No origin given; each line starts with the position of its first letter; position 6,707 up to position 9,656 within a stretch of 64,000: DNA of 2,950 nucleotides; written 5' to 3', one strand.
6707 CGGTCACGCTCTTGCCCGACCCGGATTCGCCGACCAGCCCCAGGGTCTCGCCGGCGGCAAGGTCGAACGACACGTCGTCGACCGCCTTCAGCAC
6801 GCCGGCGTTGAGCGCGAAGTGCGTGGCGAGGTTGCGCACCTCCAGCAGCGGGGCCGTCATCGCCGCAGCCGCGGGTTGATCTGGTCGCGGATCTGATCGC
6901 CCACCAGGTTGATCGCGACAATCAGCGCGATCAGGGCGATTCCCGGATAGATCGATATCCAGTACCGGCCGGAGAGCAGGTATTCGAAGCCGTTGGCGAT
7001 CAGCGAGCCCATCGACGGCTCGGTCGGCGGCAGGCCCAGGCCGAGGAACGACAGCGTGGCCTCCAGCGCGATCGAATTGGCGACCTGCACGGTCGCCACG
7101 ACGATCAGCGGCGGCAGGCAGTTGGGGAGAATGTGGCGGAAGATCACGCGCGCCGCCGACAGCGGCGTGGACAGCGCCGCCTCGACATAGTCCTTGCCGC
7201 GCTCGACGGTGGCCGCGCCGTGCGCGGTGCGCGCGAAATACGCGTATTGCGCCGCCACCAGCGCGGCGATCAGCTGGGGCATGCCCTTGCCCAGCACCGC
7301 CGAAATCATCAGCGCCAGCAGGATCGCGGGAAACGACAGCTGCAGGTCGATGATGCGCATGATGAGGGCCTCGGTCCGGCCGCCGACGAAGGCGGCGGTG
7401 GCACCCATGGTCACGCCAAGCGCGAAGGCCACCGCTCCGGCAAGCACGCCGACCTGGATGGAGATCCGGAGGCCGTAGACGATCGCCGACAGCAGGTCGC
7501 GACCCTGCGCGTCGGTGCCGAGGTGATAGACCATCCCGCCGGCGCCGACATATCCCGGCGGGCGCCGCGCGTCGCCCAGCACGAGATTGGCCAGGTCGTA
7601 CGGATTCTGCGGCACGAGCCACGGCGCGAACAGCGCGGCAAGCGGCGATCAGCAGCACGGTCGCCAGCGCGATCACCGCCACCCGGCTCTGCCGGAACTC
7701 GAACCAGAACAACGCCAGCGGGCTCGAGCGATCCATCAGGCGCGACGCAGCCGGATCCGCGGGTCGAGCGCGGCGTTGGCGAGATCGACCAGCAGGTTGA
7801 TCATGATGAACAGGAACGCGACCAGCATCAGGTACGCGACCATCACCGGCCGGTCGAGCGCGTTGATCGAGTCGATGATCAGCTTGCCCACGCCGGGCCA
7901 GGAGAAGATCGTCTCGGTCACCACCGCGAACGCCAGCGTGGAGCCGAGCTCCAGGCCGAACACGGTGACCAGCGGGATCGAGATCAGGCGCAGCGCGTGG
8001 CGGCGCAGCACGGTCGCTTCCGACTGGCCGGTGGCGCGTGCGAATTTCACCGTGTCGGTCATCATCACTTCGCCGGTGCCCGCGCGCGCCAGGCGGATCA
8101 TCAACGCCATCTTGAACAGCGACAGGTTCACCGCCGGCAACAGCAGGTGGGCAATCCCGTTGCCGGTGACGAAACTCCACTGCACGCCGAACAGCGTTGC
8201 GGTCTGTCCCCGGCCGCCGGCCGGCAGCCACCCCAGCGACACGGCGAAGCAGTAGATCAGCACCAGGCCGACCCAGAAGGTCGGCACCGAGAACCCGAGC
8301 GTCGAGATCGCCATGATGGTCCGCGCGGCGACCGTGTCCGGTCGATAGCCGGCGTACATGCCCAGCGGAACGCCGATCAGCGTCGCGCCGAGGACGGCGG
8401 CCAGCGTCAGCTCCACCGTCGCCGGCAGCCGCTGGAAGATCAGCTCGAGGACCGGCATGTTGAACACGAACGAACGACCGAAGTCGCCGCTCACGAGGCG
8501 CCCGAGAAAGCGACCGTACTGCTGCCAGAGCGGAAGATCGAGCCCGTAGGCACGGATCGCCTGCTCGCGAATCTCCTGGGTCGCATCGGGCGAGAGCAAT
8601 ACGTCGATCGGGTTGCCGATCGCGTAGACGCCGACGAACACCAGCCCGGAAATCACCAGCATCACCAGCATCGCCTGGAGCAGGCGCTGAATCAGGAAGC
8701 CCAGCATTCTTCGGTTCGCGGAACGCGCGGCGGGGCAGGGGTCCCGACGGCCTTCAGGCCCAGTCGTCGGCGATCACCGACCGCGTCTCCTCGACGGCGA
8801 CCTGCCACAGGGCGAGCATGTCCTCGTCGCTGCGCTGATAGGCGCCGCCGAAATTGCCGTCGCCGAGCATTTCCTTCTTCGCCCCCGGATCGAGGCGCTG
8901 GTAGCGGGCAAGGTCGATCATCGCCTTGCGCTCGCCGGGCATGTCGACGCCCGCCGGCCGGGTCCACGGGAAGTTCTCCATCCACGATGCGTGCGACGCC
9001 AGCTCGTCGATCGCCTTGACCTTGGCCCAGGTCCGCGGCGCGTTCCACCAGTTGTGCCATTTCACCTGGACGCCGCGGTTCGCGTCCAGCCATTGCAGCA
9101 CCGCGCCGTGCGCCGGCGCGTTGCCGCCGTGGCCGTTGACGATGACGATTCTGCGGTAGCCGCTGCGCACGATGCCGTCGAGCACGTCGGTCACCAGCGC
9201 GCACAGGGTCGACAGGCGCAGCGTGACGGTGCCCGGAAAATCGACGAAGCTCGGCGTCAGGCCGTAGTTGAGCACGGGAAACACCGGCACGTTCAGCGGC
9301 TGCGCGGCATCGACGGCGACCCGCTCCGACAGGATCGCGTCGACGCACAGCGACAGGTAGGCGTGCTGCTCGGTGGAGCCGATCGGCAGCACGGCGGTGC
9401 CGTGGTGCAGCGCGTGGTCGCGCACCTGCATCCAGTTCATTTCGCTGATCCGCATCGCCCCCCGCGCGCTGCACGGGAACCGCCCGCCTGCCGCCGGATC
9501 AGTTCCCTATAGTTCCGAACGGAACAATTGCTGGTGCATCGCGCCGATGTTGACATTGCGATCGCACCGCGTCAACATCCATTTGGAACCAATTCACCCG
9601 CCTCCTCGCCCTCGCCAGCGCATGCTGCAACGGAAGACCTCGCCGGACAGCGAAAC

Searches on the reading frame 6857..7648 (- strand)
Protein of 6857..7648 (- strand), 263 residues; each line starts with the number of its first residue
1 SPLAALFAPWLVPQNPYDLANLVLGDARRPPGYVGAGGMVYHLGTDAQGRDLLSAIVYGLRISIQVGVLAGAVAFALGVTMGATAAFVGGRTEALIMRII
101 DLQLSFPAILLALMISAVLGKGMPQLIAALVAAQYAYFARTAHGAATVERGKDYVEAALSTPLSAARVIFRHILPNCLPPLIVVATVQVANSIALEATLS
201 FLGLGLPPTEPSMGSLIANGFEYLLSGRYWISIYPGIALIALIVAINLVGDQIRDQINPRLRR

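Call 66: search_protein_families(library=pfam, proteins=[window:6857-7648:-], max_evalue=0.00001)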
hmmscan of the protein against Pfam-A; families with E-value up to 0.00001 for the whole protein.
window:6857-7648:- (263 aa): 1 family
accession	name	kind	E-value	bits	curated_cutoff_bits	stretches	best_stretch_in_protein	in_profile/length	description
PF00528.27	BPD_transp_1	-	3e-26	92.7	26.4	1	78-263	1-184/184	Binding-protein-dependent transport system inner membrane component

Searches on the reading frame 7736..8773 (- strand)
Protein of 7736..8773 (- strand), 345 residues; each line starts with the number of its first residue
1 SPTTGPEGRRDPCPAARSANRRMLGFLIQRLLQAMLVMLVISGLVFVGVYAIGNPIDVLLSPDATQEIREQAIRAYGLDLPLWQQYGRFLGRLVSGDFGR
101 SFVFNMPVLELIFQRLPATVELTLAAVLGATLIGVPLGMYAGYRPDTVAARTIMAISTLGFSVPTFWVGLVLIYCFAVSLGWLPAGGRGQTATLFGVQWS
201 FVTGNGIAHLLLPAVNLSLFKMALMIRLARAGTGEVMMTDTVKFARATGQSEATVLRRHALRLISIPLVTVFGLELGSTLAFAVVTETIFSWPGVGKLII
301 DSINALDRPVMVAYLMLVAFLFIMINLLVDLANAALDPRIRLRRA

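Call 66: search_protein_families(library=pfam, proteins=[window:7736-8773:-], max_evalue=0.00001)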
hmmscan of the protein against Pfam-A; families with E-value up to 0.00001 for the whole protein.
window:7736-8773:- (345 aa): 2 families
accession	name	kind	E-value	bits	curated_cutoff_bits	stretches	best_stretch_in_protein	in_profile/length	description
PF00528.27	BPD_transp_1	-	1e-32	113.8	26.4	1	134-341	1-183/184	Binding-protein-dependent transport system inner membrane component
PF19300.4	BPD_transp_1_N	-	6.8e-11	42.8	23.8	1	23-123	1-114/114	Binding-prot-dependent transport system membrane comp, N-term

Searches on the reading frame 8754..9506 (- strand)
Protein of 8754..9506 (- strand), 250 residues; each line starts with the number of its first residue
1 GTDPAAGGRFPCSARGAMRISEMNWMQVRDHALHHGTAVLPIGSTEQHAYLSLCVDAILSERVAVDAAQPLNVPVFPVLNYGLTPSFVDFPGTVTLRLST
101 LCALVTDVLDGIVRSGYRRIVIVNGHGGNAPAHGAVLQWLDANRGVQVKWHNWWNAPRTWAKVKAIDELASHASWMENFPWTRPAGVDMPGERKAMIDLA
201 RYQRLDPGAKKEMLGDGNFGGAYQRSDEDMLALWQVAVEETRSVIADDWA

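Call 66: search_protein_families(library=pfam, proteins=[window:8754-9506:-], max_evalue=0.00001)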
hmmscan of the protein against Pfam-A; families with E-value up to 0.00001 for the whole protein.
window:8754-9506:- (250 aa): 1 family
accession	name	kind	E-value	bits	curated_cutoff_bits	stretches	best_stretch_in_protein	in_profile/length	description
PF02633.19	Creatininase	-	5.4e-40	137.7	31.3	1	22-244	2-237/238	Creatinine amidohydrolase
